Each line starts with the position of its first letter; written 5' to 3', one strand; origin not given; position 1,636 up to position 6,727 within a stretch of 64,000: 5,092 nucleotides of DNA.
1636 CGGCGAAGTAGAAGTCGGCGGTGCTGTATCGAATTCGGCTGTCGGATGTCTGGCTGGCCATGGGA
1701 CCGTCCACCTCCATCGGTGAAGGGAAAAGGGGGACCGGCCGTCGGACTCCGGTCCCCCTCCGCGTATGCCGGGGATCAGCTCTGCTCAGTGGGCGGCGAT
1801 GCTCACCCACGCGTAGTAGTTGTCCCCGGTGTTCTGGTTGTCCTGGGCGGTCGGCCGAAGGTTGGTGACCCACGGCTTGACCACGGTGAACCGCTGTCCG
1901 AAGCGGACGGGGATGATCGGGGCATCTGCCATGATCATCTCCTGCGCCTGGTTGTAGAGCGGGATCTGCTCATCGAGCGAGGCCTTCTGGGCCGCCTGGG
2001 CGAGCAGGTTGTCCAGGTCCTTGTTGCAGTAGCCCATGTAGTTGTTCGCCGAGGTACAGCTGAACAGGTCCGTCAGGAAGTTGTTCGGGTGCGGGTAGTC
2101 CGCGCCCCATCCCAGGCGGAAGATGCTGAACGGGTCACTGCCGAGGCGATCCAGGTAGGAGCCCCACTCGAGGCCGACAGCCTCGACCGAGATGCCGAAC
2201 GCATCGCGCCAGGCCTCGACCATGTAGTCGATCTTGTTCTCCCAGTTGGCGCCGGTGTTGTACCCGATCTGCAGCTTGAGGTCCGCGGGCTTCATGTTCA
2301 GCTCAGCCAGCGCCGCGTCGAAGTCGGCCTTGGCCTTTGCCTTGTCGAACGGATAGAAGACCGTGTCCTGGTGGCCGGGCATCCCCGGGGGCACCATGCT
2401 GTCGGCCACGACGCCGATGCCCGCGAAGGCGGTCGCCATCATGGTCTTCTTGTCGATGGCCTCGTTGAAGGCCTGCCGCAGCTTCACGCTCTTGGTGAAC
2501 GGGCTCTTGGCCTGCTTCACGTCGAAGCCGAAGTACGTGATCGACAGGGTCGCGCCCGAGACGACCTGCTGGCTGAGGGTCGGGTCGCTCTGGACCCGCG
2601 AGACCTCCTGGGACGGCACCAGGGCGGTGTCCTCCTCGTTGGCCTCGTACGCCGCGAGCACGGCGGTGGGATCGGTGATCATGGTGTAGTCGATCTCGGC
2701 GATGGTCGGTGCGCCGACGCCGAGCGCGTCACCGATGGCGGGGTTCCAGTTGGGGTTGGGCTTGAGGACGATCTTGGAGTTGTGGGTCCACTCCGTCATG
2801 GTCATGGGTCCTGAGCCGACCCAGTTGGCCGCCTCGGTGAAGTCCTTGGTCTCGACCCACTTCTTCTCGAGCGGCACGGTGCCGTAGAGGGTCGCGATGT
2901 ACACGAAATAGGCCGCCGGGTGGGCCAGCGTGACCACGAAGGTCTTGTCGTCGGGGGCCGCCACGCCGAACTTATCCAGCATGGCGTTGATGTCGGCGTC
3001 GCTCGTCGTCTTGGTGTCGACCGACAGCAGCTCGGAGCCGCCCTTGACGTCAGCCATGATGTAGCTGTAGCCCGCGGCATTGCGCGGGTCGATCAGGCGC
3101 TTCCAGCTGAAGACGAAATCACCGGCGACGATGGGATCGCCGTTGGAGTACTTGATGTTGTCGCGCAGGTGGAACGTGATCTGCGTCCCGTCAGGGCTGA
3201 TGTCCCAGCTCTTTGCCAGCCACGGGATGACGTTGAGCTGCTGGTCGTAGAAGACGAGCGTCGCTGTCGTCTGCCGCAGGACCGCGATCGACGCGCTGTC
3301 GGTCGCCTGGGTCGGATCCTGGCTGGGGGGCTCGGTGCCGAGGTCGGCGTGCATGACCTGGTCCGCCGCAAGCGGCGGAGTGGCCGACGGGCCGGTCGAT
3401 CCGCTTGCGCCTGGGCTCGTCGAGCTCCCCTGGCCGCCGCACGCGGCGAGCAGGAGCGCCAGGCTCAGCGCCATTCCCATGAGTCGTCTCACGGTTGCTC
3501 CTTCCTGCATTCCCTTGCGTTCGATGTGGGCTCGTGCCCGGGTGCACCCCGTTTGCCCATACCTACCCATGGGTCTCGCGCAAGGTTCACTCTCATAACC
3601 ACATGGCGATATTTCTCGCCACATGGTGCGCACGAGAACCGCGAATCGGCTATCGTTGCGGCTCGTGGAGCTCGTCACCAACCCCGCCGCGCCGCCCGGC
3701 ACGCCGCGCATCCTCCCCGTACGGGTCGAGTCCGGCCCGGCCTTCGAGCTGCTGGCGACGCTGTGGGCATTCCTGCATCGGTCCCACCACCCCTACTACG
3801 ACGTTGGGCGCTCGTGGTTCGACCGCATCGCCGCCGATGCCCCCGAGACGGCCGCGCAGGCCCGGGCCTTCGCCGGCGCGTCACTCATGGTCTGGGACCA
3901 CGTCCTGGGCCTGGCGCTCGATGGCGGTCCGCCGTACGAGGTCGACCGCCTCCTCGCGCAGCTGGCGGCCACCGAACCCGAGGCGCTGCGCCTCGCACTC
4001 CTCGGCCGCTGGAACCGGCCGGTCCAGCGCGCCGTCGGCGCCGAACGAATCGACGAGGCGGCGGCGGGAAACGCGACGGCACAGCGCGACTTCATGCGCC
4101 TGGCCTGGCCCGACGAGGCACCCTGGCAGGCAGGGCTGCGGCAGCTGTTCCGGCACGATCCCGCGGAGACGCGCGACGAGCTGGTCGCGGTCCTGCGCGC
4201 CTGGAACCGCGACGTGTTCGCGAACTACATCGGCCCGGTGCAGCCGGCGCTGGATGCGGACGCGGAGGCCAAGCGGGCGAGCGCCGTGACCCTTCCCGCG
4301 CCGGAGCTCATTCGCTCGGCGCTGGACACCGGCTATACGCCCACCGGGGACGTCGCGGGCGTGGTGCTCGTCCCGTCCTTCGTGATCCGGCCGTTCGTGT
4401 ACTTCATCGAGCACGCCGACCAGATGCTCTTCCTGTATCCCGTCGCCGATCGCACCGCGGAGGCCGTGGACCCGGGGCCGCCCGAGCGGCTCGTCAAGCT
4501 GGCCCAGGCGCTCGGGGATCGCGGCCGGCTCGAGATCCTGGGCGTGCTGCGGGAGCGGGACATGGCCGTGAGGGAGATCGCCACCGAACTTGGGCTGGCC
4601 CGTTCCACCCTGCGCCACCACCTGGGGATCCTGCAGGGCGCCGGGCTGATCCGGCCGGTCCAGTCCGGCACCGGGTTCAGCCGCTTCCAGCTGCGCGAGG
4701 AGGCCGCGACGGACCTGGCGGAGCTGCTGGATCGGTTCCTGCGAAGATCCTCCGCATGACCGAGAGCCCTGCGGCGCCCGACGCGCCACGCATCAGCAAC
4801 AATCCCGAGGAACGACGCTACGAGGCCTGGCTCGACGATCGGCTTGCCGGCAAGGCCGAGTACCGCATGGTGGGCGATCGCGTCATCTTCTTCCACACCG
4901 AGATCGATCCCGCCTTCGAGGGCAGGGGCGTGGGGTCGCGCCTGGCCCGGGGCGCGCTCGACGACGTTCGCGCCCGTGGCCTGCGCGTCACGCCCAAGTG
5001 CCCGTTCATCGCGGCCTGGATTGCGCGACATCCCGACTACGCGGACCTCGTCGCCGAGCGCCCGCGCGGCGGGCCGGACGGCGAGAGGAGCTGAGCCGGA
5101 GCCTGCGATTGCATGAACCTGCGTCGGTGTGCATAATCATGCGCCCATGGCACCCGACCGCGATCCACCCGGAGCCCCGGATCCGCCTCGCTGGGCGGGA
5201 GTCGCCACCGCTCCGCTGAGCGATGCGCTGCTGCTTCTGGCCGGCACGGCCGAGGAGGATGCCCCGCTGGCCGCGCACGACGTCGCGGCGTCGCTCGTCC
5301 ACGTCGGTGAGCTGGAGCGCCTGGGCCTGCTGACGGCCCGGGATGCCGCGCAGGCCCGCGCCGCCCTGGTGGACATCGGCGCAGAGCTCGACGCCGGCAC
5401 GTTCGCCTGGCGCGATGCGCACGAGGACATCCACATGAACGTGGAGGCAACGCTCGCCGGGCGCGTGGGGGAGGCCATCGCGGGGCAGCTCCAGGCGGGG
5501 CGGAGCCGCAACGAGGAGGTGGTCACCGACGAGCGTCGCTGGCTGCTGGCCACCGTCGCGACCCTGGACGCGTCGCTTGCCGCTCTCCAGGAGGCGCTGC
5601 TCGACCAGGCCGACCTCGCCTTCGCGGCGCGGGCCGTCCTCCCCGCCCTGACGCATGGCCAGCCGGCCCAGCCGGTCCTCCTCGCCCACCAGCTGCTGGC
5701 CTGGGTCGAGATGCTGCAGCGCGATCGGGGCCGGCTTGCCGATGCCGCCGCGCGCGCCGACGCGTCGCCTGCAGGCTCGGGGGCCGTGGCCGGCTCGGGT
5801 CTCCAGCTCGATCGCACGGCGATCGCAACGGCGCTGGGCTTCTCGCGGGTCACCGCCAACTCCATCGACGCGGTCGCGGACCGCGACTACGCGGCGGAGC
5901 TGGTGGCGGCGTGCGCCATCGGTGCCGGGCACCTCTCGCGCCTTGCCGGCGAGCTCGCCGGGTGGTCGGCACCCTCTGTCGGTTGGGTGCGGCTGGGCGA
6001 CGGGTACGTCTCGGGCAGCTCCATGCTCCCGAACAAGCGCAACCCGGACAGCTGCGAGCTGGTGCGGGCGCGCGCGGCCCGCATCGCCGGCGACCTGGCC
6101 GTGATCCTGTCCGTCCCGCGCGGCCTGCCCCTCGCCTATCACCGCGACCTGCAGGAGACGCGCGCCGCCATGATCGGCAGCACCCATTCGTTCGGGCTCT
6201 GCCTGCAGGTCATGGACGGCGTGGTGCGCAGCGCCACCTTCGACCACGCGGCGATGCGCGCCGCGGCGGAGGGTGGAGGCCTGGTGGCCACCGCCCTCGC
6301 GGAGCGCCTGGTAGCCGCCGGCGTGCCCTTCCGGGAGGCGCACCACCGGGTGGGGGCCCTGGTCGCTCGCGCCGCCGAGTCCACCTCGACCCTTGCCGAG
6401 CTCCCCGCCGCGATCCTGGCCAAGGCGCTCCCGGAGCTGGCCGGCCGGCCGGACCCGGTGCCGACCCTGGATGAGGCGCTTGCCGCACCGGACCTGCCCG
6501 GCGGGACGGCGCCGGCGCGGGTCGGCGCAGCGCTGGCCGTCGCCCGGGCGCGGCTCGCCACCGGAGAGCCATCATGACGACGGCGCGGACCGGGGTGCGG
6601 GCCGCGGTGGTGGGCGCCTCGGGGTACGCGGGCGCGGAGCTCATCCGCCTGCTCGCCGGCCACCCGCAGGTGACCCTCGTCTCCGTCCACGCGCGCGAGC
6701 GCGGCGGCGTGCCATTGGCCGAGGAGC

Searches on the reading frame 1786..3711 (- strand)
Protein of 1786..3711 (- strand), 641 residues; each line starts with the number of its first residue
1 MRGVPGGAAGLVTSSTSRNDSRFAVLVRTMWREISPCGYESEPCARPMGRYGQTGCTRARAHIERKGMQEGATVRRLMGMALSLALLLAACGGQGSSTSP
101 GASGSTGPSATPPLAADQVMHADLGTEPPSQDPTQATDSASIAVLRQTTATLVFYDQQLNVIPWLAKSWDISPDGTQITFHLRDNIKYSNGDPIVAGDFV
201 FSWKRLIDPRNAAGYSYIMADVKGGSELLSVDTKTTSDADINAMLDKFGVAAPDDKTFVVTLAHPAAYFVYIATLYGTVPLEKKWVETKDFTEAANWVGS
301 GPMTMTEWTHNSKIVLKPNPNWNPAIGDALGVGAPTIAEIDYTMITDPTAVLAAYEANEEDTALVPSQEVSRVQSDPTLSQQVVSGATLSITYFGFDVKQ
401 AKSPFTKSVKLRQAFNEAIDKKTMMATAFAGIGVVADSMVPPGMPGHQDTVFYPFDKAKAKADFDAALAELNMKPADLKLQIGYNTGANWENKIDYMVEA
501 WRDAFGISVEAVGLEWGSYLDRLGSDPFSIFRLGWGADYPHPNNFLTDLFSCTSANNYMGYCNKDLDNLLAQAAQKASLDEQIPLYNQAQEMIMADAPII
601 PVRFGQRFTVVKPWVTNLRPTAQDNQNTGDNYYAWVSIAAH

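Call 58: search_protein_families(library=pfam, proteins=[window:1786-3711:-], max_evalue=1)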
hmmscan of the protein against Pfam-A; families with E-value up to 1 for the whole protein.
window:1786-3711:- (641 aa): 1 family
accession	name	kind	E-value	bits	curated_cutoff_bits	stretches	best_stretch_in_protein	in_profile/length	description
PF00496.27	SBP_bac_5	-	8.6e-79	265.7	32.4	1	161-556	2-367/368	Bacterial extracellular solute-binding proteins, family 5 Middle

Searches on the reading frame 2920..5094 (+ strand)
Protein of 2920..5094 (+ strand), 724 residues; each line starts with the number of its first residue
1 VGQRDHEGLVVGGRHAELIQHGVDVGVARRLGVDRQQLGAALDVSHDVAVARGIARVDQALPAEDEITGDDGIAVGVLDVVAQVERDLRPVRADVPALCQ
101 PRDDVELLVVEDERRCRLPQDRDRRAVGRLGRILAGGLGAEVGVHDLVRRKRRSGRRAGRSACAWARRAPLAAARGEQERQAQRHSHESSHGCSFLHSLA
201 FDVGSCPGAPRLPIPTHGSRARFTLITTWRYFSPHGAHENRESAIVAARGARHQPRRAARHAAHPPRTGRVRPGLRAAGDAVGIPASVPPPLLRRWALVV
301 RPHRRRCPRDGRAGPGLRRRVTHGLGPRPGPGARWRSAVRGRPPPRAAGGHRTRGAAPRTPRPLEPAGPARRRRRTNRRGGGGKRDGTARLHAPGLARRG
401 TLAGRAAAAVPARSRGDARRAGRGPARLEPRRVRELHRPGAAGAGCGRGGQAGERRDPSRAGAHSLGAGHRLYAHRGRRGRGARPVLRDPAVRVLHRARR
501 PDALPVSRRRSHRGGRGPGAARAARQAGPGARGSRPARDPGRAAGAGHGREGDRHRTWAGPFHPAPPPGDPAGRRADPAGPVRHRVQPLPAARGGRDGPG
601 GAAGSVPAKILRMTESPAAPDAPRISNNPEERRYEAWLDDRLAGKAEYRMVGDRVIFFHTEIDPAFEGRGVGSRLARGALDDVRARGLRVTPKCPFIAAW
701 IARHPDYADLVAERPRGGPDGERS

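Call 79: search_protein_families(library=pfam, proteins=[window:2920-5094:+], max_evalue=0.00001)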
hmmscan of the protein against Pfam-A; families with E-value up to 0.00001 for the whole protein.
window:2920-5094:+ (724 aa): 1 family
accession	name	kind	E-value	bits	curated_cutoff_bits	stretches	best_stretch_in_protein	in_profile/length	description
PF14542.12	Acetyltransf_CG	-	4.3e-26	91.3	30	1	633-710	1-80/80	GCN5-related N-acetyl-transferase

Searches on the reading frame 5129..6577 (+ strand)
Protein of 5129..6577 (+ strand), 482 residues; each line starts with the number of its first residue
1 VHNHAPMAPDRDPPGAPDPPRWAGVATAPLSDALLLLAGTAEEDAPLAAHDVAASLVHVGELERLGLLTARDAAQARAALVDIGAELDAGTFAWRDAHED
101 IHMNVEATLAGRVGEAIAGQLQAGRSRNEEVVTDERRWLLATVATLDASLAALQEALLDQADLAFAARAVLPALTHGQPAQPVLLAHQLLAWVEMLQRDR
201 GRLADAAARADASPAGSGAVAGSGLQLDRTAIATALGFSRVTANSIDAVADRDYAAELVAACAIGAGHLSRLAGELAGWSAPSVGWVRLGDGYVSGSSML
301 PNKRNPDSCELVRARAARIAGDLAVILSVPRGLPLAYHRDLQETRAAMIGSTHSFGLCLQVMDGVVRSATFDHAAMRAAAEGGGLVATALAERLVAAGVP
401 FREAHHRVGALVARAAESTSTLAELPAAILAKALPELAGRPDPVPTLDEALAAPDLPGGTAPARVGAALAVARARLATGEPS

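Call 79: search_protein_families(library=pfam, proteins=[window:5129-6577:+], max_evalue=0.00001)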
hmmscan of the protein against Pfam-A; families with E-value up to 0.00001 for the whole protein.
window:5129-6577:+ (482 aa): 2 families
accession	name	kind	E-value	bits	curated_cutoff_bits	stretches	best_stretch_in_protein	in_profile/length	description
PF00206.25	Lyase_1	-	2.5e-48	165.5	27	1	44-321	21-312/312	Lyase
PF14698.11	ASL_C2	-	1.2e-12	48.5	27.3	1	386-434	3-51/69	Argininosuccinate lyase C-terminal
